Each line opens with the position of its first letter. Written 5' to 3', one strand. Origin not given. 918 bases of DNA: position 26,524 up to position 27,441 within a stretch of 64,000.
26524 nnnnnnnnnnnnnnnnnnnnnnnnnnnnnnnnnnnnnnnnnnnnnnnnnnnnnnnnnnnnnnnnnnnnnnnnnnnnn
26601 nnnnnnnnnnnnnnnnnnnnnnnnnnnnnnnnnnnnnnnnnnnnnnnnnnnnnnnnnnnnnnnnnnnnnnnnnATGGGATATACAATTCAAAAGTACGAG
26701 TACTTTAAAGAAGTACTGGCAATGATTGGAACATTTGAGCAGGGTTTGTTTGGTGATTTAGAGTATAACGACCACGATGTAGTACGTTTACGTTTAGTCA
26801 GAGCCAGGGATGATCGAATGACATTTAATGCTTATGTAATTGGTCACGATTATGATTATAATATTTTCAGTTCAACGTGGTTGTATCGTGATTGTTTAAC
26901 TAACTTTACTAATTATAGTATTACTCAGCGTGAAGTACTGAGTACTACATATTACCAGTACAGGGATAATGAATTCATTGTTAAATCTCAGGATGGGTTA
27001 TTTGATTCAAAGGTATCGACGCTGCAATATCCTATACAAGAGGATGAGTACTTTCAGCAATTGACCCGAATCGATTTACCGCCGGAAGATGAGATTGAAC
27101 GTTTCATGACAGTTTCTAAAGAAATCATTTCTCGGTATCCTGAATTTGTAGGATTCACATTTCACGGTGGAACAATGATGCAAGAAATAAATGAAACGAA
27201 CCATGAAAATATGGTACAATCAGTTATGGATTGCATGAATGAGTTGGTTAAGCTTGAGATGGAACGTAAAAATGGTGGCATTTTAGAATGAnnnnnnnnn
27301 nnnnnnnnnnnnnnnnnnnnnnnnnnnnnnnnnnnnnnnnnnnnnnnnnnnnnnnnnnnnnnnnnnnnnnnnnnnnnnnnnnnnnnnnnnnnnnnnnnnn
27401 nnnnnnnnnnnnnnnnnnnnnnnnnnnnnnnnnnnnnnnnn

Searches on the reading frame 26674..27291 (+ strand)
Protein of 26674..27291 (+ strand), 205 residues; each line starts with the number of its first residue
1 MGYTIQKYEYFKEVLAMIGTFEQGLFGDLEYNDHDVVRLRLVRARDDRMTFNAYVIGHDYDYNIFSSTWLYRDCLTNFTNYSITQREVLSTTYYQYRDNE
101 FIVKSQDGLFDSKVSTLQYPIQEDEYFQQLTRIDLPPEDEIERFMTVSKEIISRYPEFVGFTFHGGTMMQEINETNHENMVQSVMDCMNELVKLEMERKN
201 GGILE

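Call 4: search_protein_families(library=pfam, proteins=[window:26674-27291:+], max_evalue=1)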
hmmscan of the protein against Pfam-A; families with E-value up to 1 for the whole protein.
window:26674-27291:+ (205 aa): 2 families
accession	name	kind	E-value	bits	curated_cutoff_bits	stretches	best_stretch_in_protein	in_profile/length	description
PF00452.24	Bcl-2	-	0.022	15.7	31.4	1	125-193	15-87/100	Apoptosis regulator proteins, Bcl-2 family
PF07157.17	DNA_circ_N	-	0.11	13.4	21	0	95-130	6-41/88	DNA circularisation protein N-terminus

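Call 5: search_protein_families(library=phrogs, proteins=[window:26674-27291:+], max_evalue=0.1)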
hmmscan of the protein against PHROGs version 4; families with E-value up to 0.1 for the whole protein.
window:26674-27291:+ (205 aa): 2 families
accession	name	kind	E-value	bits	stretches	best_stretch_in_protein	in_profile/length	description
phrog_27532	-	unknown function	9.2e-106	353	1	1-202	1-208/209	-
phrog_24375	-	unknown function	0.00012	23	1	68-148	75-149/198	-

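Call 9: search_dna_similar(query=window:26674-27291:+, collection=phages, mode=protein, max_evalue=0.01, max_rows=60)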
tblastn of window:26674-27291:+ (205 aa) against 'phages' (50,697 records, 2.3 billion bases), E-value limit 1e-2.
Records with a match: 18; places in all: 18; records where one place covers at least 80% of the query: 18.
Best place of each record, by identity: >=99% 2; <60% 16.
By first word of the organism name: Erwinia 7; Yersinia 4; Cronobacter 2; Pectobacterium 2; Serratia 2; Xanthomonas 1.
By host as written in the record: - 4; Erwinia amylovora SNUABM_01 3; Erwinia amylovora 3; Cronobacter sakazakii 2; Pectobacterium carotovorum subsp. carotovorum strain CBBL19-1-37 2; Serratia marcescens UCC2017 2; Xanthomonas vesicatoria 1; Erwinia aphidicola W09_2 1.
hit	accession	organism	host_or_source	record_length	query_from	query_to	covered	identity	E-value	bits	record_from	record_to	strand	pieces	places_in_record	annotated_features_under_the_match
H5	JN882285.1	Cronobacter phage vB_CsaM_GAP32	Cronobacter sakazakii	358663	1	205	100%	100.0%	2e-124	392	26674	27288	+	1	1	hypothetical protein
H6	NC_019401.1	Cronobacter phage vB_CsaM_GAP32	Cronobacter sakazakii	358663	1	205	100%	100.0%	2e-124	392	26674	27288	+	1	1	hypothetical protein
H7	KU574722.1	Pectobacterium phage vB_PcaM_CBB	Pectobacterium carotovorum subsp. ...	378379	1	191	93%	40.2%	1e-27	114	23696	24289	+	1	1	hypothetical protein (x2)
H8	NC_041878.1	Pectobacterium phage vB_PcaM_CBB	Pectobacterium carotovorum subsp. ...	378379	1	191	93%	40.2%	1e-27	114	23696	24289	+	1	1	hypothetical protein (x2)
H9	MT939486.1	Erwinia phage pEa_SNUABM_12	Erwinia amylovora SNUABM_01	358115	1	205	100%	35.6%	8e-24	103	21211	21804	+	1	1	hypothetical protein (x2)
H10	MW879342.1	Erwinia phage pEa_SNUABM_19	Erwinia amylovora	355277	1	205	100%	35.1%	6e-24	103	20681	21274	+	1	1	hypothetical protein (x2)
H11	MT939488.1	Erwinia phage pEa_SNUABM_50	Erwinia amylovora SNUABM_01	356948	1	205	100%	35.1%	6e-24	103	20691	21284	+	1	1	hypothetical protein (x2)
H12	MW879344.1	Erwinia phage pEa_SNUABM_49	Erwinia amylovora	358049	1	205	100%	35.1%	3e-23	102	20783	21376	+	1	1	hypothetical protein (x2)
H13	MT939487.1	Erwinia phage pEa_SNUABM_47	Erwinia amylovora SNUABM_01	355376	1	205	100%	35.1%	4e-23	101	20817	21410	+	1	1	hypothetical protein (x2)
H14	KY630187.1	Serratia phage BF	Serratia marcescens UCC2017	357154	1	205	100%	35.1%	7e-23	100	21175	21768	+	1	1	hypothetical protein (x2)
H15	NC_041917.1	Serratia phage BF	Serratia marcescens UCC2017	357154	1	205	100%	35.1%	7e-23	100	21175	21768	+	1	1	hypothetical protein (x2)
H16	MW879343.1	Erwinia phage pEa_SNUABM_44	Erwinia amylovora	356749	1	205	100%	34.1%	4e-23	101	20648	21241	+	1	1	hypothetical protein (x2)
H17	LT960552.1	Yersinia phage fHe-Yen9-03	-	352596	1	205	100%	30.2%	2e-25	108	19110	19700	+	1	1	g038: hypothetical protein | g037: hypothetical protein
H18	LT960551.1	Yersinia phage fHe-Yen9-04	-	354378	1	205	100%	30.2%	3e-25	107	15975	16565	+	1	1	g031: hypothetical protein | g030: hypothetical protein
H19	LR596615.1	Yersinia phage fHe-Yen9-04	-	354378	1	205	100%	30.2%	3e-25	107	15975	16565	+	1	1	g031: hypothetical protein | g030: hypothetical protein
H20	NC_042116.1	Yersinia phage fHe-Yen9-04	-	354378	1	205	100%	30.2%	3e-25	107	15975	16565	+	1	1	g031: hypothetical protein | g030: hypothetical protein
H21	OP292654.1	Xanthomonas phage XbC2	Xanthomonas vesicatoria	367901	9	202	95%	31.7%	2e-20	94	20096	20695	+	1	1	hypothetical protein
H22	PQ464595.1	Erwinia phage Kaldavass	Erwinia aphidicola W09_2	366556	9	198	93%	32.3%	4e-21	96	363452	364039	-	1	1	hypothetical protein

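Call 12: get_annotated_region(hit=H8, flank=8000)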
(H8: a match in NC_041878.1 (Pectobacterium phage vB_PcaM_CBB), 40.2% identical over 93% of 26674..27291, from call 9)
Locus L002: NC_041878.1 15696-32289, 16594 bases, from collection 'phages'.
description: Pectobacterium phage CBB, complete genome.
organism: Pectobacterium phage vB_PcaM_CBB (NCBI taxid 2772511)
taxonomy: Viruses; Duplodnaviria; Heunggongvirae; Uroviricota; Caudoviricetes; Mimasvirus; Mimasvirus CBB
host: Pectobacterium carotovorum subsp. carotovorum strain CBBL19-1-37; source: activated sludge from a waste water treatment plant; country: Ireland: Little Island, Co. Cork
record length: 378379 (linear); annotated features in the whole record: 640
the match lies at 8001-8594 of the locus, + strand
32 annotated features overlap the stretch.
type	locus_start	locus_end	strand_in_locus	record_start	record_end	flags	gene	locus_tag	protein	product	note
repeat_region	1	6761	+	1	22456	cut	-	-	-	-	redundant repeat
CDS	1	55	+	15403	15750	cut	-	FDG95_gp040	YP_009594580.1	hypothetical protein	-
CDS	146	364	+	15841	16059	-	-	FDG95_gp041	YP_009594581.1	hypothetical protein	similar to hypothetical protein GAP32_034 [Cronobacter phage vB_CsaM_GAP32], YP_006987137.1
CDS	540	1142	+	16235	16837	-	-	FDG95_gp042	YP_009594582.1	hypothetical protein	similar to hypothetical protein GAP32_035 [Cronobacter phage vB_CsaM_GAP32], YP_006987138.1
CDS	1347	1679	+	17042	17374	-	-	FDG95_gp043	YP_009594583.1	hypothetical protein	similar to hypothetical protein GAP32_036 [Cronobacter phage vB_CsaM_GAP32], YP_006987139.1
CDS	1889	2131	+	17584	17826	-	-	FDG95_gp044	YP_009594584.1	hypothetical protein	similar to hypothetical protein GAP32_037 [Cronobacter phage vB_CsaM_GAP32], YP_006987140.1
CDS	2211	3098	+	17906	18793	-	-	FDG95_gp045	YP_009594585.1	hypothetical protein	similar to hypothetical protein GAP32_039 [Cronobacter phage vB_CsaM_GAP32], YP_006987141.1; PF06067.8 DUF932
CDS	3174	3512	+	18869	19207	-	-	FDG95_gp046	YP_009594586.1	hypothetical protein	similar to hypothetical protein GAP32_040 [Cronobacter phage vB_CsaM_GAP32], YP_006987142.1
CDS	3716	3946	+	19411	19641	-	-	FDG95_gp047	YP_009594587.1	hypothetical protein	similar to hypothetical protein GAP32_041 [Cronobacter phage vB_CsaM_GAP32], YP_006987143.1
CDS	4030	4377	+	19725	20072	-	-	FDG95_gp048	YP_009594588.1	hypothetical protein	similar to hypothetical protein GAP32_042 [Cronobacter phage vB_CsaM_GAP32], YP_006987144.1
CDS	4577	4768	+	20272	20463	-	-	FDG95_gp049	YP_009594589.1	hypothetical protein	-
CDS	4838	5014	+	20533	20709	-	-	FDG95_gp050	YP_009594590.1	hypothetical protein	similar to hypothetical protein GAP32_044 [Cronobacter phage vB_CsaM_GAP32], YP_006987146.1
CDS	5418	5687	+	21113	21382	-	-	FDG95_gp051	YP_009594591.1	hypothetical protein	similar to hypothetical protein GAP32_046 [Cronobacter phage vB_CsaM_GAP32], YP_006987148.1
CDS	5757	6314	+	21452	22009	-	-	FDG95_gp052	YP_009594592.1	hypothetical protein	-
CDS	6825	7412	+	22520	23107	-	-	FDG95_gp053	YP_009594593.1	hypothetical protein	similar to hypothetical protein GAP32_048 [Cronobacter phage vB_CsaM_GAP32], YP_006987151.1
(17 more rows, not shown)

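Call 13: get_annotated_region(hit=H15, flank=8000)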
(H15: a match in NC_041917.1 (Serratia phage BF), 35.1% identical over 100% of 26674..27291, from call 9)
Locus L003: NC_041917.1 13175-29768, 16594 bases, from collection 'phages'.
description: Serratia phage BF, complete genome.
organism: Serratia phage BF (NCBI taxid 1962671)
taxonomy: Viruses; Duplodnaviria; Heunggongvirae; Uroviricota; Caudoviricetes; Eneladusvirus; Eneladusvirus BF
host: Serratia marcescens UCC2017; source: compost; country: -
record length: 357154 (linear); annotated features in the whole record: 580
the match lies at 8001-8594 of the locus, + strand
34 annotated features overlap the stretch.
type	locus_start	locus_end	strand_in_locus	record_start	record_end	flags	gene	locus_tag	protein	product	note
CDS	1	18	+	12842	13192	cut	-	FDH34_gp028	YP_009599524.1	hypothetical protein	-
CDS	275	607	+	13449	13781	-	-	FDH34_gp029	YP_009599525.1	hypothetical protein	-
CDS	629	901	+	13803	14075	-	-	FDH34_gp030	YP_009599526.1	hypothetical protein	-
CDS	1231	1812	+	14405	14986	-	-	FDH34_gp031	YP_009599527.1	hypothetical protein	-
CDS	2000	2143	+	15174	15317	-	-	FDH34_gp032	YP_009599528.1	hypothetical protein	-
CDS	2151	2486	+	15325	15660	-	-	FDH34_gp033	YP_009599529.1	hypothetical protein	-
CDS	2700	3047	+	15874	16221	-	-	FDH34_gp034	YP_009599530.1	hypothetical protein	-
CDS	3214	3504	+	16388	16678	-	-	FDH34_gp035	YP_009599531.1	hypothetical protein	-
CDS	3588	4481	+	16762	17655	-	-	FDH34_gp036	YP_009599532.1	hypothetical protein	-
CDS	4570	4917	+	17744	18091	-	-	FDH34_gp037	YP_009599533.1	hypothetical protein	-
CDS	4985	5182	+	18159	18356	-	-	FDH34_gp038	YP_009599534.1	hypothetical protein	-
CDS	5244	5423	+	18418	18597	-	-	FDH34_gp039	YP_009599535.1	hypothetical protein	-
CDS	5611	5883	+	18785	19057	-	-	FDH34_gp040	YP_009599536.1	hypothetical protein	-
CDS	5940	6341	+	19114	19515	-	-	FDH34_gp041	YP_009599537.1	hypothetical protein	-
CDS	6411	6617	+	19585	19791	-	-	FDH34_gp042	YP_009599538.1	hypothetical protein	-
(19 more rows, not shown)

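Call 14: get_annotated_region(hit=H20, flank=8000)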
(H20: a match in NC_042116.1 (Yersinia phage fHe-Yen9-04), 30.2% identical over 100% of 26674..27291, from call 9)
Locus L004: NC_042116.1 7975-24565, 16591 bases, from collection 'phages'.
description: Yersinia phage fHe-Yen9-04 genome assembly, complete genome: monopartite.
organism: Yersinia phage fHe-Yen9-04 (NCBI taxid 2052742)
taxonomy: Viruses; Duplodnaviria; Heunggongvirae; Uroviricota; Caudoviricetes; Eneladusvirus; Eneladusvirus Yen904
host: -; source: -; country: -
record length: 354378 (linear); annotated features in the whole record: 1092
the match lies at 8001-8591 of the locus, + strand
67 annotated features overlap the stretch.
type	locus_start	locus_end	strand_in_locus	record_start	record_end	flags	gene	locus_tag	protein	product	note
CDS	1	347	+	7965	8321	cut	g013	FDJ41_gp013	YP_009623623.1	hypothetical protein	-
regulatory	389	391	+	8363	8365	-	-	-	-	ribosome_binding_site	-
CDS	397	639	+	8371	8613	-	g014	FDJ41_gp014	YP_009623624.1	hypothetical protein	-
regulatory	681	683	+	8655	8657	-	-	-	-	ribosome_binding_site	-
CDS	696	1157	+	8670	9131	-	g015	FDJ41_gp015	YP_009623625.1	virion structural protein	-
regulatory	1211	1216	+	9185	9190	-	-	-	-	ribosome_binding_site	-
CDS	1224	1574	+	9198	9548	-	g016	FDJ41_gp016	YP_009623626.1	hypothetical protein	-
regulatory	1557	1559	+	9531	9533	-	g016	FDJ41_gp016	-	ribosome_binding_site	-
CDS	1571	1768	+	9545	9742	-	g017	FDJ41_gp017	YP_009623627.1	hypothetical protein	-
regulatory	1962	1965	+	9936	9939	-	-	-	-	ribosome_binding_site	-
CDS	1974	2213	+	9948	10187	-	g018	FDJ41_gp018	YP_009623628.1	hypothetical protein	-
regulatory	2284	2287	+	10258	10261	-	-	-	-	ribosome_binding_site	-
CDS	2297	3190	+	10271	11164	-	g019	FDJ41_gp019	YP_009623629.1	hypothetical protein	-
regulatory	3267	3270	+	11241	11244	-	-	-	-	ribosome_binding_site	-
CDS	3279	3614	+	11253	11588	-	g020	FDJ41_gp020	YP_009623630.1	hypothetical protein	-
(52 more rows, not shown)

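Call 15: get_annotated_region(hit=H9, flank=8000)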
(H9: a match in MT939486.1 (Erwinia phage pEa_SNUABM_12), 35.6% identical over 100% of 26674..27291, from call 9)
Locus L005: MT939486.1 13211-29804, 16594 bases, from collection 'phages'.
description: Erwinia phage pEa_SNUABM_12, complete genome.
organism: Erwinia phage pEa_SNUABM_12 (NCBI taxid 2768773)
taxonomy: Viruses; Duplodnaviria; Heunggongvirae; Uroviricota; Caudoviricetes; Eneladusvirus; Eneladusvirus BF
host: Erwinia amylovora SNUABM_01; source: stream; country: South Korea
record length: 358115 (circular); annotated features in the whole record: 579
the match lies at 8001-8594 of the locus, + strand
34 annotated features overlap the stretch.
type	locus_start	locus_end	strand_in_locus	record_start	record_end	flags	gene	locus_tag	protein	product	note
CDS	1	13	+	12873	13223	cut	-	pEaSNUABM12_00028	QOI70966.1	hypothetical protein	-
CDS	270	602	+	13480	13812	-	-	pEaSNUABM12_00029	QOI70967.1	hypothetical protein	-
CDS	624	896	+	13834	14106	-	-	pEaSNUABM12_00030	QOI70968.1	hypothetical protein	-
CDS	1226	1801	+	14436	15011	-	-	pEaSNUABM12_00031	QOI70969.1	hypothetical protein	-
CDS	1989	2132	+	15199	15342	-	-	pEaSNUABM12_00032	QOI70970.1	hypothetical protein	-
CDS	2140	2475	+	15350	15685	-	-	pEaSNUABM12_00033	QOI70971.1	hypothetical protein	-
CDS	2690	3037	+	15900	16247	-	-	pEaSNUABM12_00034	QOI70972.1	hypothetical protein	-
CDS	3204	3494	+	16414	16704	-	-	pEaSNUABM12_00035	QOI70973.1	hypothetical protein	-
CDS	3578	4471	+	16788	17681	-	-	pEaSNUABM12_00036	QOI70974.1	hypothetical protein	-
CDS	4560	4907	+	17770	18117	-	-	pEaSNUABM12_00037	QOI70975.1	hypothetical protein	-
CDS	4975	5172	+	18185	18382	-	-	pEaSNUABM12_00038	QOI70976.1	hypothetical protein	-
CDS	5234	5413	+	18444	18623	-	-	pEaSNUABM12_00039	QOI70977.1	hypothetical protein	-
CDS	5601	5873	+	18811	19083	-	-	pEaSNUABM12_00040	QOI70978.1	hypothetical protein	-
CDS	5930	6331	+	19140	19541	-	-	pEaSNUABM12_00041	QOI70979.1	hypothetical protein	-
CDS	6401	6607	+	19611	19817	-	-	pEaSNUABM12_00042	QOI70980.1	hypothetical protein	-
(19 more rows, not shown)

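Call 16: get_annotated_region(hit=H21, flank=8000)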
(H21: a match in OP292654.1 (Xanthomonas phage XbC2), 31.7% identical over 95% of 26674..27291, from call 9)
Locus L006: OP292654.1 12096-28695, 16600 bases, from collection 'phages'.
description: Xanthomonas phage XbC2, complete genome.
organism: Xanthomonas phage XbC2 (NCBI taxid 2978503)
taxonomy: Viruses; Duplodnaviria; Heunggongvirae; Uroviricota; Caudoviricetes; Mimasvirus
host: Xanthomonas vesicatoria; source: water from irrigation channel; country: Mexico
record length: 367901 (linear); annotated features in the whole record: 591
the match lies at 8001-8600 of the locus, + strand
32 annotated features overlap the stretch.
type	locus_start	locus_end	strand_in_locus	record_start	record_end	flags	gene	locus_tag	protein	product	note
CDS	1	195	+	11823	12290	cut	-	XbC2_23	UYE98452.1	hypothetical protein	-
CDS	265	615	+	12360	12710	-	-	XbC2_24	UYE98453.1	hypothetical protein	-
CDS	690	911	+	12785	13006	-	-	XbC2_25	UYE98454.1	hypothetical protein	-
CDS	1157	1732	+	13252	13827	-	-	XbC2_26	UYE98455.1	hypothetical protein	-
CDS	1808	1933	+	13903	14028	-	-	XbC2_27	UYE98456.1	hypothetical protein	-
CDS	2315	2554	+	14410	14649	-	-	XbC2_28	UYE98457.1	hypothetical protein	-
CDS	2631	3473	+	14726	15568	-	-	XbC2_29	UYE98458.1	hypothetical protein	-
CDS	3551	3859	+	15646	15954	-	-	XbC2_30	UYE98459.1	hypothetical protein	-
CDS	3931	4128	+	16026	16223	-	-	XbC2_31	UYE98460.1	hypothetical protein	-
CDS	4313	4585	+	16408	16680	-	-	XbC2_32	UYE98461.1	hypothetical protein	-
CDS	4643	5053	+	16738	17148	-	-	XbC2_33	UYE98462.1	hypothetical protein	-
CDS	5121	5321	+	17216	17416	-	-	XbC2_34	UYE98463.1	hypothetical protein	-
CDS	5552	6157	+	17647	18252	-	-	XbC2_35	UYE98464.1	hypothetical protein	-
CDS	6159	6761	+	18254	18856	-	-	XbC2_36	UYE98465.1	hypothetical protein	-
CDS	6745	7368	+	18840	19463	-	-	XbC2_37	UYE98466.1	hypothetical protein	-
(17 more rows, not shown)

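Call 17: get_annotated_region(hit=H22, flank=8000)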
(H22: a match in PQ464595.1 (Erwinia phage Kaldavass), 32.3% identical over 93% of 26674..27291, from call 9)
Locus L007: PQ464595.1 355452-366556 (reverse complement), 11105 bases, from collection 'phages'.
description: Erwinia phage Kaldavass, complete genome.
organism: Erwinia phage Kaldavass (NCBI taxid 3374950)
taxonomy: Viruses
host: Erwinia aphidicola W09_2; source: -; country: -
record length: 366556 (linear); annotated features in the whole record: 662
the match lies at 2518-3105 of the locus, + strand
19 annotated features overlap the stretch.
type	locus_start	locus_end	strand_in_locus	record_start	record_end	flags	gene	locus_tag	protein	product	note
CDS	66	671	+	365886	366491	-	-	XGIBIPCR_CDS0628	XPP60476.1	hypothetical protein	-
CDS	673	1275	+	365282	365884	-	-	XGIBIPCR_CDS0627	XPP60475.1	hypothetical protein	-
CDS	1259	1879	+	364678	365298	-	-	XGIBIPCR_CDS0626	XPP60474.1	hypothetical protein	-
CDS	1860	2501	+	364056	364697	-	-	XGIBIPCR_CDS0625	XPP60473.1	hypothetical protein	-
CDS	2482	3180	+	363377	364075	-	-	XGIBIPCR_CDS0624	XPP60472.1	hypothetical protein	-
CDS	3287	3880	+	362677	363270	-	-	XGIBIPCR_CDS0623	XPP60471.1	hypothetical protein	-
CDS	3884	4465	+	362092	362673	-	-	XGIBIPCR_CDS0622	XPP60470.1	hypothetical protein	-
CDS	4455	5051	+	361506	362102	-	-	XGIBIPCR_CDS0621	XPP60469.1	hypothetical protein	-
CDS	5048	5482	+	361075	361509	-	-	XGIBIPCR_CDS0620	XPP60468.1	hypothetical protein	-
CDS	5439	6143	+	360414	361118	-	-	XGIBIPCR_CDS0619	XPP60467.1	hypothetical protein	-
CDS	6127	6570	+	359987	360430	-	-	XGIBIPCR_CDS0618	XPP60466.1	hypothetical protein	-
CDS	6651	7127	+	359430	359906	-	-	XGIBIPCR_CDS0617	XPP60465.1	hypothetical protein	-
CDS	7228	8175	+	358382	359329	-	-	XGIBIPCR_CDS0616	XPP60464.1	hypothetical protein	-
CDS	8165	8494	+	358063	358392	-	-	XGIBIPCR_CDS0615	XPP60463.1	hypothetical protein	-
CDS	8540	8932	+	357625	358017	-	-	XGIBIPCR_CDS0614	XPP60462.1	hypothetical protein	-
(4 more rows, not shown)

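Call 24: find_homologous_proteins(query=A1, max_evalue=0.01)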
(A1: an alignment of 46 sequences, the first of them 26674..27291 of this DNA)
Query A1 (46 sequences) (205 aa, profile of the alignment): 24 proteins with E <= 0.01 among 624 candidates.
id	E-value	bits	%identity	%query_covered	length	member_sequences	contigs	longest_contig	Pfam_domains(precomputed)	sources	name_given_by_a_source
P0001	1.5e-39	154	36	95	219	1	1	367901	-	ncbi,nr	ncbi:hypothetical protein XbC2_39 [Xanthomonas phage XbC2]|nr:hypothetical protein XbC2_39 [Xanthomo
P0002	2.0e-37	147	29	12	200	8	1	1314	-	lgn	-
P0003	4.5e-37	146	29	12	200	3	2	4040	-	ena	-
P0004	4.7e-37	146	29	12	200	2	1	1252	-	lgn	-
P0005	6.8e-37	146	37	95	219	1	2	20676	-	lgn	-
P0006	3.3e-35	140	29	14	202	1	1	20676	-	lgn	-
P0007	4.5e-35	140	100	100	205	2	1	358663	-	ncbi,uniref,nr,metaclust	ncbi:hypothetical protein GAP32_051 [Cronobacter phage vB_CsaM_GAP32]|uniref:Uncharacterized protein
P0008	6.8e-32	129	23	23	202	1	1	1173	-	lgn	-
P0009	9.4e-32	129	26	21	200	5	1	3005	-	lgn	-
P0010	3.1e-30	124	29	12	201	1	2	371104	-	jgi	jgi:hypothetical protein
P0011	1.5e-29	122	35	17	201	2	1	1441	-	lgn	-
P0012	2.6e-29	121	81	92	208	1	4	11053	-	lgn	-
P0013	2.7e-29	121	38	12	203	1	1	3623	-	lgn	-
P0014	2.2e-28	118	28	65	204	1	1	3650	-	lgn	-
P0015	2.6e-28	117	23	72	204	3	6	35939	-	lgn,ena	-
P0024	9.6e-18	83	36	12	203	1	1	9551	-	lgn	-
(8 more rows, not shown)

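Call 37: predict_structure(alignment_id=A2)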
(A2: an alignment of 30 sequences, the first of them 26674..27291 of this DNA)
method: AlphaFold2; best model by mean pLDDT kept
length: 205 residues; sequences in the alignment: 30
mean_pLDDT: 54.9   pTM: 0.46
mean pLDDT of the five models: 54.9, 49.0, 47.2, 45.5, 36.9
residues with pLDDT >= 90: 1; 70-90: 32; 50-70: 93; < 50: 79
segments of 3 or more residues with pLDDT < 50: 1-3, 22-32, 59-64, 70-89, 160-191, 202-205
pLDDT, mean of each block of 10 residues (from residue 1): 56 59 44 53 57 54 50 35 37 57 62 77 87 74 69 61 39 34 38 56 47
secondary structure, 60 per line:
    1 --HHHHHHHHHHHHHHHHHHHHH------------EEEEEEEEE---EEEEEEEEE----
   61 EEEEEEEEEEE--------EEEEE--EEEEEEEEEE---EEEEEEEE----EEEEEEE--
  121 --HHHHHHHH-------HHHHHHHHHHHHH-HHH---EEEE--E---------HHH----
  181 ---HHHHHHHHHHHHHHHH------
elements in order: H3-23 E36-44 E48-56 E61-71 E80-84 E87-96 E100-107 E112-118 H123-130 H138-150 E158-161 H184-199

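Call 38: search_protein_representatives(alignment_id=A2)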
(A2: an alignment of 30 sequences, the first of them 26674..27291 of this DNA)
Query: 30 sequences, 198 profile positions. Proteins with E-value up to 0.001 (for the whole library): 30; up to 1e-10: 16; up to 1e-30: 6. The best 30 are listed.
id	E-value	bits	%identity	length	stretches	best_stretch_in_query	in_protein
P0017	1.3e-64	234.3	-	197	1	1-193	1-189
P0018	2.6e-56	207.3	-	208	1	1-196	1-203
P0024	7.8e-52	192.7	-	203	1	3-194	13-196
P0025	9.0e-52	192.5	-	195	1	1-190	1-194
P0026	1.4e-42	162.5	-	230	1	3-194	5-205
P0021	8.6e-32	127.3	-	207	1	3-191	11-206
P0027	1.4e-25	107.0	-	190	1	1-186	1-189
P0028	3.4e-20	89.4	-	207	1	2-191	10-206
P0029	2.0e-19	86.9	-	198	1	2-193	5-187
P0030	5.4e-17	79.0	-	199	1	1-188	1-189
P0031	1.1e-16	78.0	-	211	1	1-193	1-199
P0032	1.6e-14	70.9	-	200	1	42-187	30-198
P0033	4.1e-13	66.3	-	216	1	10-193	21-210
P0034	1.5e-12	64.5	-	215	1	3-197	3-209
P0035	2.4e-12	63.8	-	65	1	67-130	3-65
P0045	3.0e-07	47.1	-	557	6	32-91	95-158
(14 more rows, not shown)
